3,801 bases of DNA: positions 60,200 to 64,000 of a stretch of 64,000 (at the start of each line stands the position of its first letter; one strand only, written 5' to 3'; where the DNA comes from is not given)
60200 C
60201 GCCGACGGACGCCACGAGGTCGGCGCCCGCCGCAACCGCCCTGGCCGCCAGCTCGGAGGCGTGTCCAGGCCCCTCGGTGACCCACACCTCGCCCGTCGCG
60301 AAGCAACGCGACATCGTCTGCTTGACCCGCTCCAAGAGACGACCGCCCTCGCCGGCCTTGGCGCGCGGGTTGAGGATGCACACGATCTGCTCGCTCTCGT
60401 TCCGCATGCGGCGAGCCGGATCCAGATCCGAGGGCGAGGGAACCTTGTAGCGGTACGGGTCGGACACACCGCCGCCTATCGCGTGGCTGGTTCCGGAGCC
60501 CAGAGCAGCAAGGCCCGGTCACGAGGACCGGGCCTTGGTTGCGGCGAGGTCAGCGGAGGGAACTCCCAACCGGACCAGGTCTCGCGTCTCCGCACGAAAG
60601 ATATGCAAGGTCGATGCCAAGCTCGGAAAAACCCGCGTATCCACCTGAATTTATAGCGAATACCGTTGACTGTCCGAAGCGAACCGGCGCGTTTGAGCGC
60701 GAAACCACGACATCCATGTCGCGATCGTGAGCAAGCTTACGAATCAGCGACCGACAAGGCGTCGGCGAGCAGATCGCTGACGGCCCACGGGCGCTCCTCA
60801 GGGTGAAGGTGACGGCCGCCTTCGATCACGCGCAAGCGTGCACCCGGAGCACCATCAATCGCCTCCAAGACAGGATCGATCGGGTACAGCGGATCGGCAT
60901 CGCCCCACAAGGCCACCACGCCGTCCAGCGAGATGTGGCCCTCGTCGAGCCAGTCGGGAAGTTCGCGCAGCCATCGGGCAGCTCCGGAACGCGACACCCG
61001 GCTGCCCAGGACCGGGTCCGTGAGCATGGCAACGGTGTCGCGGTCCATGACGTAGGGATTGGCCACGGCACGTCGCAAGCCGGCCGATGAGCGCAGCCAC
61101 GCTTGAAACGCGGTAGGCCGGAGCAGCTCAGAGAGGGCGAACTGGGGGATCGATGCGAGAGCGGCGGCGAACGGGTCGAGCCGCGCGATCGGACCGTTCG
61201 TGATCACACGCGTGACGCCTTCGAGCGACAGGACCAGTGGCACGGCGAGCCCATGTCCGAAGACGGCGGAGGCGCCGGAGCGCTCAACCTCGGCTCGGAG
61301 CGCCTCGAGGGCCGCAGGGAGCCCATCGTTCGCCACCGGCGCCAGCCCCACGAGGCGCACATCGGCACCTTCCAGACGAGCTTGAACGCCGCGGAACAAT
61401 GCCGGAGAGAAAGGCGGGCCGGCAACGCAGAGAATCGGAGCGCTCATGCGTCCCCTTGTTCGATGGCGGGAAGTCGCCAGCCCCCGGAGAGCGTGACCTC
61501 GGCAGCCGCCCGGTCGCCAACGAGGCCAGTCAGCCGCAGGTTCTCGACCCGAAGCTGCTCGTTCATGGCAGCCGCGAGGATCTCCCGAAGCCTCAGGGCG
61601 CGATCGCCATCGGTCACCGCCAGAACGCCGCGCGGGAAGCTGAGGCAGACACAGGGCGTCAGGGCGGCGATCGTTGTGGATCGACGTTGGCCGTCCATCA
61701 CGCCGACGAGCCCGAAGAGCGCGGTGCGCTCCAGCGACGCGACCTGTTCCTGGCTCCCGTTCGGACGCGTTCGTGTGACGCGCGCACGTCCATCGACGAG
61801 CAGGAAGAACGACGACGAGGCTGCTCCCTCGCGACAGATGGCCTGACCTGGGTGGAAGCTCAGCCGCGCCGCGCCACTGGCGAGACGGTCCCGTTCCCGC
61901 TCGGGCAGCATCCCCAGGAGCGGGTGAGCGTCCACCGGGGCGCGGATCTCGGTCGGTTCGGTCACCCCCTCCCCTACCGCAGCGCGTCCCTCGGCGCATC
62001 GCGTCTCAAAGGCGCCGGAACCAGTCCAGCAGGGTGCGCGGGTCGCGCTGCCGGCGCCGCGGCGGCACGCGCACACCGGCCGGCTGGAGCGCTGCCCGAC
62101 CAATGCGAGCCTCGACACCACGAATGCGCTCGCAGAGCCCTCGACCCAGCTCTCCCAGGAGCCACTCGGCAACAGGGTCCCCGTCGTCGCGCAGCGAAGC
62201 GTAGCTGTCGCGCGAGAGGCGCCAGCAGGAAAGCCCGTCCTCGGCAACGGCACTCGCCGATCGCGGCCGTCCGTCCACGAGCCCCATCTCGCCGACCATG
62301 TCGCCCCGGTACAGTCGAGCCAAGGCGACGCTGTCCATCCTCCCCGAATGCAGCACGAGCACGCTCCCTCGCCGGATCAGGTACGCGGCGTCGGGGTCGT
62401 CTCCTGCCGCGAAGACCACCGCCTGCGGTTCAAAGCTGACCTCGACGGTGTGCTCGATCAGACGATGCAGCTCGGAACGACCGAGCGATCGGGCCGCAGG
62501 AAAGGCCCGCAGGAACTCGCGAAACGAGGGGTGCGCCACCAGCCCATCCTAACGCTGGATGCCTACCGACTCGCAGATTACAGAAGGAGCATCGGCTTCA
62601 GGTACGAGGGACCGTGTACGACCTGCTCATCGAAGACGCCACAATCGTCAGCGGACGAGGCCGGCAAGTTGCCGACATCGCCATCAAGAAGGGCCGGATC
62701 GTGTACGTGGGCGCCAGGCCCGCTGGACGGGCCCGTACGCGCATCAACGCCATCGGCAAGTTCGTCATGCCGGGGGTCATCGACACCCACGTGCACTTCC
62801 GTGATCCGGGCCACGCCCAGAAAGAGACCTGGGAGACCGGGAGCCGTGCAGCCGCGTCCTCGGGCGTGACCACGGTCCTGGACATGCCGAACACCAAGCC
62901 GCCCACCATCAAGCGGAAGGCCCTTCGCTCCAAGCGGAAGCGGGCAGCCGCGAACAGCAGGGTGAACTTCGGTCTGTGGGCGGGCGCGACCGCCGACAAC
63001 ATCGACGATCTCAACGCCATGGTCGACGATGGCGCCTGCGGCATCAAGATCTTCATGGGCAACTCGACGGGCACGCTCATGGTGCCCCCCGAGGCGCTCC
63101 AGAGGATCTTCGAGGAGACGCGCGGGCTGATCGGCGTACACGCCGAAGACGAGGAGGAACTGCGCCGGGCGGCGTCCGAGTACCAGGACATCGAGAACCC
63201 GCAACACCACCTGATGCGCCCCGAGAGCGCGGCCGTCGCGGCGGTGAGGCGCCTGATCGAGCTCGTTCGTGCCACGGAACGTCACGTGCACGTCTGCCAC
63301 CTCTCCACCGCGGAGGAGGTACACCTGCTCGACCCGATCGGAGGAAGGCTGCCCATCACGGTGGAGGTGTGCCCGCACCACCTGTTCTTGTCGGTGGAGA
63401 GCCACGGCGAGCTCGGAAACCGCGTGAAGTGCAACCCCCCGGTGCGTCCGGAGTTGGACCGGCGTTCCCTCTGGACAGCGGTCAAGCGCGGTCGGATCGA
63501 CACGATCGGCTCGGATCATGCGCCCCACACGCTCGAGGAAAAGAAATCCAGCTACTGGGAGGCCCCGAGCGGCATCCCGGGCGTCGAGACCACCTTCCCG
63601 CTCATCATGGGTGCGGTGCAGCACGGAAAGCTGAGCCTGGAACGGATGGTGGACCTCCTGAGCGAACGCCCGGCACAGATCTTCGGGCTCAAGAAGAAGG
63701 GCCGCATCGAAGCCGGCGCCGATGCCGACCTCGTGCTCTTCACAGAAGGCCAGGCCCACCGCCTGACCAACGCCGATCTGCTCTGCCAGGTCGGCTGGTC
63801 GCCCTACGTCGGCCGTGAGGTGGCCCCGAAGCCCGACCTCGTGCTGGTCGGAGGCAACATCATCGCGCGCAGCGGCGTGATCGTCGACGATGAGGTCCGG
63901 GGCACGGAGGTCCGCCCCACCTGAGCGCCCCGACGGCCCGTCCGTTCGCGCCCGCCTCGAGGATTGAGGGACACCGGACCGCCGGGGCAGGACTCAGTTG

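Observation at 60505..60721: Candidate sigma54-dependent small RNA gene with enhancer, bend site and terminator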

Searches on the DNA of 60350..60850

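Call 4: search_rna_families(source=window, start=60350, end=60850, threshold=evalue, max_evalue=10, show_alignments=2)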
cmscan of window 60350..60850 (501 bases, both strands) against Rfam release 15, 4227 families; matches with E-value up to 10: 5.
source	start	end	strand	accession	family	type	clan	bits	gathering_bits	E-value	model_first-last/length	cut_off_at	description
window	60509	60537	-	RF02233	sX14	Gene; sRNA;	-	19.3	80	0.27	60-88/92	no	Xanthomonas sRNA sX14/Xoo3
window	60414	60522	+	RF03094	LAGLIDADG-2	Gene; sRNA;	-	16.8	94.9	0.96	1-128/128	no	LAGLIDADG-2 RNA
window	60472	60600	-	RF02605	scr5239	Gene; sRNA;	-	13.9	64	6.2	1-158/158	no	Streptomyces sRNA scr5239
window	60512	60534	-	RF02278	Betaproteobacteria_toxic_sRNA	Gene; sRNA;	-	12.9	50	7.6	34-57/64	no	Betaproteobacteria toxic small RNA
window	60708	60745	+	RF02470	Ms_IGR-8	Gene; sRNA;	-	11.8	44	7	1-63/63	no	Mycobacterium sRNA Ms_IGR-8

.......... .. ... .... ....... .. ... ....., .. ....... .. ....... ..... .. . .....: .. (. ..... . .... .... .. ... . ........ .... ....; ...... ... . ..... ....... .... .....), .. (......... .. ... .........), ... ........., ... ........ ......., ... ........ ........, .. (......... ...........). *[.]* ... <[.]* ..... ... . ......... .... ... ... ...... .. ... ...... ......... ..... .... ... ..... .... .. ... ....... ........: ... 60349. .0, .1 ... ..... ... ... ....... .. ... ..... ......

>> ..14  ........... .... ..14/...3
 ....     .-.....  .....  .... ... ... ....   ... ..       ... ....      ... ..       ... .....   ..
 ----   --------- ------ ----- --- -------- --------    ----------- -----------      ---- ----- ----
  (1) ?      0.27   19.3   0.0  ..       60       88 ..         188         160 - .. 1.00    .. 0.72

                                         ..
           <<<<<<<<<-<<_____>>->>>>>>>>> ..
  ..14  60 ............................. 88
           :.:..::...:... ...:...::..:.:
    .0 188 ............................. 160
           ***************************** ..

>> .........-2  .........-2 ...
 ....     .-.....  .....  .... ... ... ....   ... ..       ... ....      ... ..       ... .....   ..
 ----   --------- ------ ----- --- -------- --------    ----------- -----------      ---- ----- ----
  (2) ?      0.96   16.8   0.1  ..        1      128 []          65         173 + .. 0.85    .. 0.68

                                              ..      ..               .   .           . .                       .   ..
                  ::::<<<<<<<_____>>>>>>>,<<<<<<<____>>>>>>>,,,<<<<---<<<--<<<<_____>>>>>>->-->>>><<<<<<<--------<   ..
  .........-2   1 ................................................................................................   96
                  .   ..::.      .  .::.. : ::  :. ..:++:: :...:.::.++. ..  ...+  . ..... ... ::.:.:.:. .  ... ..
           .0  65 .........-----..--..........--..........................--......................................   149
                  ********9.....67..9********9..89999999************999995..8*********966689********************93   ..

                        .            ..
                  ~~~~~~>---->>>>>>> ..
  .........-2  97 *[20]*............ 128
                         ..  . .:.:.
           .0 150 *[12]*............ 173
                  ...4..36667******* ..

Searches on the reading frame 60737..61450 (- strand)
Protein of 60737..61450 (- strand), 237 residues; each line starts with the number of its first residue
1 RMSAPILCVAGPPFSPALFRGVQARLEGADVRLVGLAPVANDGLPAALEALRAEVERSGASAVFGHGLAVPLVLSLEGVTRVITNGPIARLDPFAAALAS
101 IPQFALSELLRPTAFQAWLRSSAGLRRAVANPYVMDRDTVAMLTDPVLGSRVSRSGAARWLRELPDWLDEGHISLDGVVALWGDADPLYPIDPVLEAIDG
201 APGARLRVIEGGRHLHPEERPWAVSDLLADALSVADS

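Call 46: search_protein_families(library=pfam, proteins=[window:60737-61450:-], max_evalue=0.01)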
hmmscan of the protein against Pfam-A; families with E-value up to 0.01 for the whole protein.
window:60737-61450:- (237 aa): 0 families

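Call 67: search_protein_families(library=ncbifam, proteins=[window:60737-61450:-], max_evalue=0.001)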
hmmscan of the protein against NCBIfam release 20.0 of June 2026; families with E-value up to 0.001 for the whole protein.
window:60737-61450:- (237 aa): 1 family
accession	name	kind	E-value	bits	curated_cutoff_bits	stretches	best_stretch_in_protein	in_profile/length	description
NF051488.1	bifunc_PcaDC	exception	1.4e-05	24.5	390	1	178-233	196-251/375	bifunctional 3-oxoadipate enol-lactonase/4-carboxymuconolactone decarboxylase PcaDC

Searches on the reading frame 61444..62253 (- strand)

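Call 8: search_protein_families(library=pfam, proteins=[window:61444-62253:-])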
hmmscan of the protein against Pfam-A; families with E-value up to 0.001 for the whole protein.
window:61444-62253:- (269 aa): 1 family
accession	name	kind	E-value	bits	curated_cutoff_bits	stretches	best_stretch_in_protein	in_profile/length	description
PF00027.35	cNMP_binding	-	1.9e-18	66.7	27.5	1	131-211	2-82/89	Cyclic nucleotide-binding domain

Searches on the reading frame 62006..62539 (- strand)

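Call 8: search_protein_families(library=pfam, proteins=[window:62006-62539:-])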
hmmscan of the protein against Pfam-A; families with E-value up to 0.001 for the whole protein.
window:62006-62539:- (177 aa): 1 family
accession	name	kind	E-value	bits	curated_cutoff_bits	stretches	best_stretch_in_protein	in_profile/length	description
PF00027.35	cNMP_binding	-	8.6e-17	61.3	27.5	1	34-116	2-85/89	Cyclic nucleotide-binding domain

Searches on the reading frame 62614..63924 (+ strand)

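Call 8: search_protein_families(library=pfam, proteins=[window:62614-63924:+])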
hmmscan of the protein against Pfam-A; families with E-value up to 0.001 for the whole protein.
window:62614-63924:+ (436 aa): 2 families
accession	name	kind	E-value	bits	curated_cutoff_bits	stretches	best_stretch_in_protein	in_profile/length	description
PF01979.26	Amidohydro_1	-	5.2e-30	105.3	25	1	50-416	1-344/345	Amidohydrolase family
PF07969.17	Amidohydro_3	-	3.6e-14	53.5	29.7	2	336-381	403-448/472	Amidohydrolase family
